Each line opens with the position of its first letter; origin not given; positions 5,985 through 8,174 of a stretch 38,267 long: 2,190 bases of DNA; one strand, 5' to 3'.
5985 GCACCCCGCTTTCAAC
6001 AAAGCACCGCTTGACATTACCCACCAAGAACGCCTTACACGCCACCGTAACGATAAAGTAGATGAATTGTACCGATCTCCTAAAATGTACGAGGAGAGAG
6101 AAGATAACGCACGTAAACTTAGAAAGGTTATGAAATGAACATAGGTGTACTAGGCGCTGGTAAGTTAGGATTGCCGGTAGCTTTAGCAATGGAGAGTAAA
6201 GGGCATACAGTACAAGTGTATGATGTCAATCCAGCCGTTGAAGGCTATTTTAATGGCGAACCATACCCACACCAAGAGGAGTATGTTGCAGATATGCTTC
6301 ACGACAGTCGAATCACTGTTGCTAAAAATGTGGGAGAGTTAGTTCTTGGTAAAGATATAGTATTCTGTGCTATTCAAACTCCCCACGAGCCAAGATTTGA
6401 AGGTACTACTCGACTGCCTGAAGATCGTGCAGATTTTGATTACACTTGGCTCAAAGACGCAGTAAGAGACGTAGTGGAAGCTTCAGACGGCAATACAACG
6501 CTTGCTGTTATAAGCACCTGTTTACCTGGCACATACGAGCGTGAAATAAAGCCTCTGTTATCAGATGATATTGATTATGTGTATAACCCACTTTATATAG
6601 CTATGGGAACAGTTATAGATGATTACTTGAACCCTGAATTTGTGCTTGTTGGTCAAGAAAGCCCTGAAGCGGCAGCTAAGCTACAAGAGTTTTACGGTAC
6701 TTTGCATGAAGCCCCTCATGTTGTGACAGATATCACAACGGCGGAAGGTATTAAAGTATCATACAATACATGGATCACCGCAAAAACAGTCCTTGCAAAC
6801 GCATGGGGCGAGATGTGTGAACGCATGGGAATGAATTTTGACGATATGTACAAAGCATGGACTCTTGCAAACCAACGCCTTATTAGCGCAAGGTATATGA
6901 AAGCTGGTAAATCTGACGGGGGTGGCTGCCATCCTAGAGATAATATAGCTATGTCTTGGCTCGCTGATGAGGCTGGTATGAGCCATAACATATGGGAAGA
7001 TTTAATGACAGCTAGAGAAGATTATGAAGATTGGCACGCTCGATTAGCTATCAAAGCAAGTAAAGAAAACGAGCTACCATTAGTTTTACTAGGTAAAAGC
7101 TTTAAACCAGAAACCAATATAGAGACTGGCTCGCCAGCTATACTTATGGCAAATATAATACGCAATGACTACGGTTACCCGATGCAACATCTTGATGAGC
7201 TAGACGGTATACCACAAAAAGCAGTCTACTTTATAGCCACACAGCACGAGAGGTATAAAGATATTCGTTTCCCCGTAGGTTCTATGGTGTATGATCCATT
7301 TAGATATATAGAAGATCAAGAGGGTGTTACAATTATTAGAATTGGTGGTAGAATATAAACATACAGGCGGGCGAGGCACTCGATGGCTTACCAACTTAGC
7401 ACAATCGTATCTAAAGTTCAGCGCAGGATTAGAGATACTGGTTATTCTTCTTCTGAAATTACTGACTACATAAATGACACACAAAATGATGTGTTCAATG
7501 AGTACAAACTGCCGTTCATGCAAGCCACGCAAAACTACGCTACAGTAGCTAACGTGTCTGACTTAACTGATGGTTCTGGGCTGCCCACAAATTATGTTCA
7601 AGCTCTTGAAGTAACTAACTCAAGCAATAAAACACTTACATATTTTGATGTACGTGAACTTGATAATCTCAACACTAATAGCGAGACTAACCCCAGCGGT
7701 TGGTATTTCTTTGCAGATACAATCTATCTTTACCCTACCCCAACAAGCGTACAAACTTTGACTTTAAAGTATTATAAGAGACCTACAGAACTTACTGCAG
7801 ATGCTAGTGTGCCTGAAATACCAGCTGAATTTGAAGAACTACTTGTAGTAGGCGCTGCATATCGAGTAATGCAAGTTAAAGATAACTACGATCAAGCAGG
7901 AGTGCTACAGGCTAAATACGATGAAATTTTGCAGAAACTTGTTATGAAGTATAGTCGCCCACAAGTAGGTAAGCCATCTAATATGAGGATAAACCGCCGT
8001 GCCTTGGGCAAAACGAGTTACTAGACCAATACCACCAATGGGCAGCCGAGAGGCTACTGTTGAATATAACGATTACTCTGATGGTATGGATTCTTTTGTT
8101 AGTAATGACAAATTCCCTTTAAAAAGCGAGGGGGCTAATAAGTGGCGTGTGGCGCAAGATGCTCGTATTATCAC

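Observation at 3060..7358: Sugar-activation and glycosyltransferase island embedded inside the virion operon, next to a Ser/Thr-rich tail spike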

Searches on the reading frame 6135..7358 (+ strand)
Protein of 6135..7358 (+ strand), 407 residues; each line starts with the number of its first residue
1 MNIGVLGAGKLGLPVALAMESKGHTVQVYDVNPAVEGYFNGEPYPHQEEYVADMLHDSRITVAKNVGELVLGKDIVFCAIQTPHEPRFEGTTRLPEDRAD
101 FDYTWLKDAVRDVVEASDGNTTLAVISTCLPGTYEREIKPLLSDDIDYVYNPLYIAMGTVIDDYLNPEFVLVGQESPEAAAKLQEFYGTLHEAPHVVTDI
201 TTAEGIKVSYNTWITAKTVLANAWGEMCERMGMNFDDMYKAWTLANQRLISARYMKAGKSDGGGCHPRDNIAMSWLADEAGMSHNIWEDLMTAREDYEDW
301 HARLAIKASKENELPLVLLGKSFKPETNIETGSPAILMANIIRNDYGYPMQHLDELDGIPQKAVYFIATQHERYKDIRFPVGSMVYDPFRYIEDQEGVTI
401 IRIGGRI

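Call 3: search_protein_families(library=pfam, proteins=[window:6135-7358:+], max_evalue=0.1)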
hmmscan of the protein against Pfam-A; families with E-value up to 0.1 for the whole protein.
window:6135-7358:+ (407 aa): 8 families
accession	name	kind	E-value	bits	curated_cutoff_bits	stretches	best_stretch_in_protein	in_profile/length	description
PF03721.20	UDPG_MGDP_dh_N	-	4.5e-19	69.2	27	1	1-185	1-186/187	UDP-glucose/GDP-mannose dehydrogenase family, NAD binding domain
PF00984.24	UDPG_MGDP_dh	-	3.9e-14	53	25.4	1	202-291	2-89/94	UDP-glucose/GDP-mannose dehydrogenase family, central domain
PF03446.21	NAD_binding_2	-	2.9e-05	24.6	21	1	2-83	1-66/161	NAD binding domain of 6-phosphogluconate dehydrogenase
PF01210.29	NAD_Gly3P_dh_N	-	0.0004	20.8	23.1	1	3-82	2-79/158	NAD-dependent glycerol-3-phosphate dehydrogenase N-terminus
PF02737.24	3HCDH_N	-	0.0056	17.1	22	1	2-34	1-33/180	3-hydroxyacyl-CoA dehydrogenase, NAD binding domain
PF24743.1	DUF7692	-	0.048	14.3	26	0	98-129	4-35/55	Domain of unknown function (DUF7692)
PF03807.23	F420_oxidored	-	0.056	14.5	21.6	0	3-81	2-68/94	NADP oxidoreductase coenzyme F420-dependent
PF01262.27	AlaDh_PNT_C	-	0.087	12.7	23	0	3-84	31-104/214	Alanine dehydrogenase/PNT, C-terminal domain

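Call 4: search_protein_families(library=phrogs, proteins=[window:6135-7358:+], max_evalue=0.01)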
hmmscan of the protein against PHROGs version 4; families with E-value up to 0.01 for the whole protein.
window:6135-7358:+ (407 aa): 3 families
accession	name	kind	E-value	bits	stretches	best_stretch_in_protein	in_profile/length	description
phrog_9148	-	other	3.9e-69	234.5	1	1-359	1-356/382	UDP-glucose dehydrogenase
phrog_6896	-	unknown function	1.9e-09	38.8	1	302-402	9-94/101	-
phrog_1319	-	other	0.0056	16.7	1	1-34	1-34/342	dehydrogenase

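Call 10: search_dna_similar(query=window:6135-7358:+, collection=phages, mode=protein, max_rows=30)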
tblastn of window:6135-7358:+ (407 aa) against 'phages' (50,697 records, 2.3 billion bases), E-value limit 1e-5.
Records with a match: 30; places in all: 34; records where one place covers at least 80% of the query: 26.
Best place of each record, by identity: <60% 30.
By first word of the organism name: Synechococcus 6; Marine 3; Listeria 3; Bacteriophage 3; Pelagibacter 2; Prochlorococcus 2; Bacillus 2; Aphanizomenon 2; Pseudomonas 2; uncultured 1; and 4 more.
By host as written in the record: - 9; Synechococcus sp. WH8109 3; Synechococcus str. WH8109 2; Candidatus Pelagibacter ubique HTCC1062 2; Prochlorococcus sp. MIT9515 2; Bacillus subtilis W-23-S(r); Bacillus licheniformis ATCC 9945a 2; Listeria monocytogenes 2; Synechococcus sp. WH7803 1; and 7 more.
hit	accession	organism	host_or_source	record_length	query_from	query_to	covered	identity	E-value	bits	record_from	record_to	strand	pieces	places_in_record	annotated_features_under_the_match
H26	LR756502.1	uncultured phage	metagenomic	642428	1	404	99%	44.7%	2e-110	361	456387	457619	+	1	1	record has no annotation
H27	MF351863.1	Synechococcus phage Bellamy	Synechococcus str. WH8109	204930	3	404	99%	34.3%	6e-56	204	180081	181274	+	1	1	227: UDP glucose 6 dehydrogenase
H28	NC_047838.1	Synechococcus phage Bellamy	Synechococcus str. WH8109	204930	3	404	99%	34.3%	6e-56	204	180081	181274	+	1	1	227: UDP-glucose dehydrogenase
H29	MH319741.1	Marine virus AG-345-E15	single cell amplified by WGA-X; seawater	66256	3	404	99%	33.6%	2e-55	202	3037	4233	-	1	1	record has no annotation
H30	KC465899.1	Pelagibacter phage HTVC008M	Candidatus Pelagibacter ubique HTCC1062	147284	1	390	96%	33.3%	9e-50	186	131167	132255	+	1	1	NAD-binding, UDP-glucose/GDP-mannose dehydrogenase family protein | NH(3)-dependent NAD+ synthetase NadE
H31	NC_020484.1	Pelagibacter phage HTVC008M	Candidatus Pelagibacter ubique HTCC1062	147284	1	390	96%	33.3%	9e-50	186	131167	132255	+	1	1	UDP-glucose dehydrogenase | NAD synthetase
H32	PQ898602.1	Synechococcus phage S-SCSM2R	Synechococcus sp. WH7803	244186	1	359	88%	28.0%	8e-28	122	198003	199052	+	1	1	UDP-glucose 6-dehydrogenase UGDH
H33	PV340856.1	Synechococcus phage Sf-FS3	Synechococcus sp. WH8102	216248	1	356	87%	27.1%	5e-29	125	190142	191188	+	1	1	UDP-glucose 6-dehydrogenase | NH(3)-dependent NAD(+) synthetase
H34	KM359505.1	Prochlorococcus phage P-TIM68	Prochlorococcus sp. MIT9515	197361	1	356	87%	26.4%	8e-18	92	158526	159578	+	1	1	hypothetical protein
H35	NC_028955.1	Prochlorococcus phage P-TIM68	Prochlorococcus sp. MIT9515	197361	1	356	87%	26.4%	8e-18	92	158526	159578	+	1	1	UDP-glucose dehydrogenase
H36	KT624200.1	Bacillus phage SP-15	Bacillus subtilis W-23-S(r); Bacillus ...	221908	1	340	84%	27.3%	2e-28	124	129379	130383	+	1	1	UDP-glucose dehydrogenase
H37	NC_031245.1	Bacillus phage SP-15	Bacillus subtilis W-23-S(r); Bacillus ...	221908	1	340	84%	27.3%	2e-28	124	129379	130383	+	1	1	UDP-glucose dehydrogenase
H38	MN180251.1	Wolbachia phage WO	Wolbachia sp. wMel_KL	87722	1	345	85%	26.5%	1e-24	112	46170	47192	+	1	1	UDP-glucose 6-dehydrogenase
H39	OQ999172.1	Listeria phage LIS04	Listeria innocua ATCC 51742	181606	1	344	85%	26.4%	8e-23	107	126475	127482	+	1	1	UDP-glucose dehydrogenase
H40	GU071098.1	Synechococcus phage S-SSM7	Synechococcus sp. WH8109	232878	1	356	87%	25.5%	2e-26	117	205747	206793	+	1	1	hypothetical protein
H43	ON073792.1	Aphanizomenon phage Yong-DA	Aphanizomenon flos-aquae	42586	1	328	81%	27.1%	3e-24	110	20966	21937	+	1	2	UDP-glucose 6-dehydrogenase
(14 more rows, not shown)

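Call 11: search_solved_structures(query=window:6135-7358:+, max_evalue=0.001, show_alignments=1)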
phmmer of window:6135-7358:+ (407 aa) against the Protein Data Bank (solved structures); distinct sequences matched with E-value up to 0.001: 30.
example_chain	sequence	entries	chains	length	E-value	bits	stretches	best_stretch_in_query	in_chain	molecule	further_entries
3vtf_A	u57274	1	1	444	2.5e-24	89.3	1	3-340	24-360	UDP-glucose 6-dehydrogenase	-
1mfz_A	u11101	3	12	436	1.1e-21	80.6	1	1-352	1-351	GDP-mannose 6-dehydrogenase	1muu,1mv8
4a7p_A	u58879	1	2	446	4.5e-20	75.2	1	2-353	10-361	UDP-GLUCOSE DEHYDROGENASE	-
4r16_A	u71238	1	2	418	6.7e-18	68.1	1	1-379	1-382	418aa long hypothetical UDP-N-acetyl-D-mannosaminuronic acid dehydrogenase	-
4edf_A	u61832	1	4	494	4.5e-16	62.1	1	5-344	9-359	UDP-glucose 6-dehydrogenase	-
9ou8_A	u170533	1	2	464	5.3e-16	61.8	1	5-344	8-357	UDP-glucose 6-dehydrogenase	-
3gg2_A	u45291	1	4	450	6.9e-16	61.5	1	2-338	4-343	Sugar dehydrogenase, UDP-glucose/GDP-mannose dehydrogenase family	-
3khu_A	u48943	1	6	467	8.4e-16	61.2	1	5-344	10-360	UDP-glucose 6-dehydrogenase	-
3tf5_A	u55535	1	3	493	9.8e-16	61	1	5-344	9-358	UDP-glucose 6-dehydrogenase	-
5w4x_A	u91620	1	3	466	1.2e-15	60.7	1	5-344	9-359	UDP-glucose 6-dehydrogenase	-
2q3e_A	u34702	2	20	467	1.2e-15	60.7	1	5-344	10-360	UDP-glucose 6-dehydrogenase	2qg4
5tjh_A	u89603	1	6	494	1.2e-15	60.7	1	5-344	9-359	UDP-glucose 6-dehydrogenase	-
3tdk_A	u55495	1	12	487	1.3e-15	60.5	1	5-344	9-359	UDP-glucose 6-dehydrogenase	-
3prj_A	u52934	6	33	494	1.4e-15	60.5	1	5-344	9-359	UDP-glucose 6-dehydrogenase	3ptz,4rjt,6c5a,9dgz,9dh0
5vr8_A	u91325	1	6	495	1.4e-15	60.5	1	5-344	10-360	UDP-glucose 6-dehydrogenase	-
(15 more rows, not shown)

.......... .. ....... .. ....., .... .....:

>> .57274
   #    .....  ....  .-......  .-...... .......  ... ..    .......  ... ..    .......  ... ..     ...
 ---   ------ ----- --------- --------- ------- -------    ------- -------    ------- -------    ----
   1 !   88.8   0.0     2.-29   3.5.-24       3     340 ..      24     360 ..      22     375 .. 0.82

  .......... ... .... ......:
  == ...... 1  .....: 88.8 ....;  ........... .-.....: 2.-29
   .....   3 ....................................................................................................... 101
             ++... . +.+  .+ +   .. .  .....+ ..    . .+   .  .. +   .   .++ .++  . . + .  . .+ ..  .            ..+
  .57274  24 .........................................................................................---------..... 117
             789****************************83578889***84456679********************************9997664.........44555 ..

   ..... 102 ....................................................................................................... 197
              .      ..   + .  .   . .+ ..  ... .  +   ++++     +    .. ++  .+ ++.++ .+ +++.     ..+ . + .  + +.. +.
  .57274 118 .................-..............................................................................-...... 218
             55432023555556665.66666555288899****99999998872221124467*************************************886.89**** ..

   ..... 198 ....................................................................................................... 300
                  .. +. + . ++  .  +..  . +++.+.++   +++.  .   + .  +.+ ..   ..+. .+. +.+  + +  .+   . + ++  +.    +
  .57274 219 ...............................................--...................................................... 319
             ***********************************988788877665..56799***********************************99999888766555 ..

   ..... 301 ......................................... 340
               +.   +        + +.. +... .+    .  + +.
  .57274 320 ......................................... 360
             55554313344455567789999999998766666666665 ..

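Call 15: find_related_loci(query=window:6135-7358:+, collection=viral_contigs, flank=10000)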
Query window:6135-7358:+ (407 aa) in viral_contigs; peptide patterns used: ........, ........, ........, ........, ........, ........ (x = any residue, [..] = any of these).
17 stretches matched a pattern; 16 encode a relative of the query (tblastn E <= 1e-3); 16 distinct loci.
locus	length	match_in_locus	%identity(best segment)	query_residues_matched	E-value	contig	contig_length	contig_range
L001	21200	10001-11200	65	1-404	1e-172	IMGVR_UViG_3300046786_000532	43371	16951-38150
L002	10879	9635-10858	63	1-404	1e-171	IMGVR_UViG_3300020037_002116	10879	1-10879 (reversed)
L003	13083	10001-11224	63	1-404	1e-171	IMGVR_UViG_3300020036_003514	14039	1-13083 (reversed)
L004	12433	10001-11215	59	1-404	3e-166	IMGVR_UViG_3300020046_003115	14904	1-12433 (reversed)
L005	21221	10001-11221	58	1-406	6e-155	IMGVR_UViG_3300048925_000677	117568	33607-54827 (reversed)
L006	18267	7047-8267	58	1-406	6e-155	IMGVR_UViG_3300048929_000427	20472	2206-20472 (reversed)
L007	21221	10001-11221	58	1-406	6e-155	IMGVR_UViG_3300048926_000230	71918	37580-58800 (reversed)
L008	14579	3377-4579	54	1-406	3e-145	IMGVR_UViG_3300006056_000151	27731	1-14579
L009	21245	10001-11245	47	1-404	2e-116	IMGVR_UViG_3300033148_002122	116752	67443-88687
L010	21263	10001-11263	45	1-404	6e-115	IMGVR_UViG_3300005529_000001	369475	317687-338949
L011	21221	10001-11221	46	1-405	5e-110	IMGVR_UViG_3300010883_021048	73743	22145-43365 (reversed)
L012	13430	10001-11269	43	1-404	6e-109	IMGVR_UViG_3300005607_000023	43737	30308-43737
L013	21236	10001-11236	45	1-405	3e-113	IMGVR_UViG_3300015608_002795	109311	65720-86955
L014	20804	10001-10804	45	1-265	5e-63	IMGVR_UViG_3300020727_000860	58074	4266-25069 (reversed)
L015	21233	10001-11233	43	1-404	3e-111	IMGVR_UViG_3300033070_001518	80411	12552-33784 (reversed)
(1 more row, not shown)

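Call 47: search_protein_families(library=pfam, proteins=[L008:945-1940:+, L004:7306-8148:+, L004:8148-8879:+, L004:6409-7215:+], max_evalue=0.001)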
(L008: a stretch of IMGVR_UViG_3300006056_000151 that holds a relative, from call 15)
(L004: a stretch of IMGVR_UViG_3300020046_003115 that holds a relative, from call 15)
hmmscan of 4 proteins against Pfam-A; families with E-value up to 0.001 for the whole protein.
L008:945-1940:+ (332 aa): 6 families
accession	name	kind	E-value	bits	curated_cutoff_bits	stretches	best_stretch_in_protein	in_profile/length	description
PF16363.11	GDP_Man_Dehyd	-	2.1e-43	149.5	27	1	5-317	1-329/332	GDP-mannose 4,6 dehydratase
PF01370.27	Epimerase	-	2.9e-41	141.9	20.9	1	4-238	1-229/240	NAD dependent epimerase/dehydratase family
PF04321.23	RmlD_sub_bind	-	2.8e-13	50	27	1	3-275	2-233/287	RmlD substrate binding domain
PF07993.18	NAD_binding_4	-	4.6e-11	42.8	20.1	1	6-187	1-210/258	Male sterility protein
PF02719.21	Polysacc_synt_2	-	9.1e-08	32.1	20.2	1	4-133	1-134/293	Polysaccharide biosynthesis protein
PF01073.25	3Beta_HSD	-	1.7e-05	24.4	22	1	6-163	2-158/280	3-beta hydroxysteroid dehydrogenase/isomerase family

L004:7306-8148:+ (281 aa): 0 families

L004:8148-8879:+ (244 aa): 1 family
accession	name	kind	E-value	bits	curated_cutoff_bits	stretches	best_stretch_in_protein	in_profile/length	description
PF00535.33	Glycos_transf_2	-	7.9e-14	52.4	23.3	1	5-115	2-108/168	Glycosyl transferase family 2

L004:6409-7215:+ (269 aa): 0 families

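Call 53: search_protein_families(library=ncbifam, proteins=[window:6135-7358:+], max_evalue=0.01)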
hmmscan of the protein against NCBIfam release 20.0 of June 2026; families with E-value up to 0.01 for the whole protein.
window:6135-7358:+ (407 aa): 13 families
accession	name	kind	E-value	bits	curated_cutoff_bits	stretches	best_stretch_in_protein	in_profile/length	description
TIGR03026.1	NDP-sugDHase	subfamily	5.6e-45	153.8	189.8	1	1-345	1-345/413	nucleotide sugar dehydrogenase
NF041297.1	UDPGDh_AglM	equivalog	3.2e-32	112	670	1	1-340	1-343/429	UDP-glucose 6-dehydrogenase AglM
NF047673.2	TeichurnBiosyTuaD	equivalog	5.6e-25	88.4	700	1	3-343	4-340/439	UDP-glucose 6-dehydrogenase TuaD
NF040825.1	UDPMaNacDH_Arch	equivalog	1.7e-18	66.7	750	1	1-346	1-341/418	UDP-N-acetyl-D-mannosamine dehydrogenase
NF011631.0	PRK15057.1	equivalog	1.8e-12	47.1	757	1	1-303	1-289/388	UDP-glucose 6-dehydrogenase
NF008286.0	PRK11064.1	equivalog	4.3e-09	35.5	459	1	2-270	5-271/420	UDP-N-acetyl-D-mannosamine dehydrogenase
NF012005.0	PRK15461.1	equivalog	0.00061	19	348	1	2-34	3-35/298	sulfolactaldehyde 3-reductase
NF005560.0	PRK07233.1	equivalog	0.001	18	252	1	1-36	1-36/435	hypothetical protein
NF000942.0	PRK00094.1-4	subfamily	0.0014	17.9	257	1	1-81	3-81/334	NAD(P)H-dependent glycerol-3-phosphate dehydrogenase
NF000941.0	PRK00094.1-3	equivalog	0.0015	17.8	423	1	2-82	3-81/336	NAD(P)H-dependent glycerol-3-phosphate dehydrogenase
NF009409.0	PRK12770.1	subfamily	0.0024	17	343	1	2-35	20-53/360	putative glutamate synthase subunit beta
NF005243.0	PRK06753.1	equivalog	0.003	16.5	365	1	1-36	1-36/374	hypothetical protein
NF007161.0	PRK09599.1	subfamily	0.0043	16.3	271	1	1-37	1-37/302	NADP-dependent phosphogluconate dehydrogenase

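Call 67: get_annotated_region(hit=H43, flank=12000)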
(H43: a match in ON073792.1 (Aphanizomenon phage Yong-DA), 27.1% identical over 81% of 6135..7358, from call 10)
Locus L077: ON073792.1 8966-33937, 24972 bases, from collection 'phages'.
description: Aphanizomenon phage Yong-DA, complete genome.
organism: Aphanizomenon phage Yong-DA (NCBI taxid 2932864)
taxonomy: Viruses
host: -; source: Aphanizomenon flos-aquae; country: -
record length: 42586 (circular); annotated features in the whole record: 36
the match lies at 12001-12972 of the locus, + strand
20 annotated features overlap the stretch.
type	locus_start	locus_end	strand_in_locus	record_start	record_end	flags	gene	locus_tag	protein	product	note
CDS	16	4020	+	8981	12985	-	-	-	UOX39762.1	dockerin domain-containing protein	-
CDS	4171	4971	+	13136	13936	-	-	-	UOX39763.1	FkbM family methyltransferase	-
CDS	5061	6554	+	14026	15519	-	-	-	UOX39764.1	polysaccharide export protein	-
CDS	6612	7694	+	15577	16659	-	-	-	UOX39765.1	hypothetical protein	-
CDS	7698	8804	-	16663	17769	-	-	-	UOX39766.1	glycosyltransferase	-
CDS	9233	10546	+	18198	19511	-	-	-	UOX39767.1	GDP-mannose 6-dehydrogenase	-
CDS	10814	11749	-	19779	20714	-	-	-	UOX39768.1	UDP-glucuronate decarboxylase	-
CDS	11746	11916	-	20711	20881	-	-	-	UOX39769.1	hypothetical protein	-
CDS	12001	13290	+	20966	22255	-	-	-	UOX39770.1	UDP-glucose 6-dehydrogenase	-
CDS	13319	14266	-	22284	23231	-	-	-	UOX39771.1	recombinase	-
CDS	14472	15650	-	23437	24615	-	-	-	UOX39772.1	FAD dependent oxidoreductase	-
CDS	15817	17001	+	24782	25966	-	-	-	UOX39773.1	DegT/DnrJ/EryC1/StrS aminotransferase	-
CDS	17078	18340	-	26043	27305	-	-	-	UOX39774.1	O-antigen polysaccharide polymerase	O-antigen polysaccharide polymerase Wzy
CDS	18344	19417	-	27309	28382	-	-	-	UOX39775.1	putative transmembrane protein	putative transmembrane protein Wzc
CDS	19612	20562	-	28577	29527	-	-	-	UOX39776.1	glycosyltransferase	-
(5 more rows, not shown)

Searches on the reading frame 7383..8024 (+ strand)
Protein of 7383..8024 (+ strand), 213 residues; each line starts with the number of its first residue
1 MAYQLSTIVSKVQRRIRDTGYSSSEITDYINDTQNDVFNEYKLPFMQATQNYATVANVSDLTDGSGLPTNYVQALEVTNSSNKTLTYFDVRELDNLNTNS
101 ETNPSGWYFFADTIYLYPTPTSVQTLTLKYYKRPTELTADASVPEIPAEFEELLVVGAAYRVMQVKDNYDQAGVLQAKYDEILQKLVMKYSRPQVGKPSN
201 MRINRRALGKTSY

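Call 3: search_protein_families(library=pfam, proteins=[window:7383-8024:+], max_evalue=0.1)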
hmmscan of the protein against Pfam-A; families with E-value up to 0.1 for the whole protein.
window:7383-8024:+ (213 aa): 2 families
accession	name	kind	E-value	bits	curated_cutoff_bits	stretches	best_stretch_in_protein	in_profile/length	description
PF24175.2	SU10_adaptor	-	3.6e-27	96.5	27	1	5-191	3-182/194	SU10 adaptor protein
PF17267.7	DUF5333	-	0.0079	16.8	27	1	8-35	39-66/110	Family of unknown function (DUF5333)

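Call 4: search_protein_families(library=phrogs, proteins=[window:7383-8024:+], max_evalue=0.01)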
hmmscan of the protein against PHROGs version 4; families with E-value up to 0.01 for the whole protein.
window:7383-8024:+ (213 aa): 9 families
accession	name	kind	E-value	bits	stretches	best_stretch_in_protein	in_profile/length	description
phrog_2941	-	head and packaging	3.6e-11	44.1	1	56-192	50-193/208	virion structural protein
phrog_10775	-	tail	5.3e-11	43.6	1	30-202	41-233/237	tail protein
phrog_399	-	head and packaging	1.9e-09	38.5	1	5-171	4-181/220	structural protein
phrog_12985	-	unknown function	3e-05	24.9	1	105-164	123-187/238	-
phrog_7578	-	unknown function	9.5e-05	22.5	1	26-167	112-243/300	-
phrog_6013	-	tail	0.00014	22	1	21-155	28-166/228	tail protein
phrog_16680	-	unknown function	0.00061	20.7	1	54-195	39-168/190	-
phrog_19385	-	unknown function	0.0017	18.5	1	76-192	118-237/249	-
phrog_437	-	head and packaging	0.009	16.6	0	106-205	102-201/203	virion structural protein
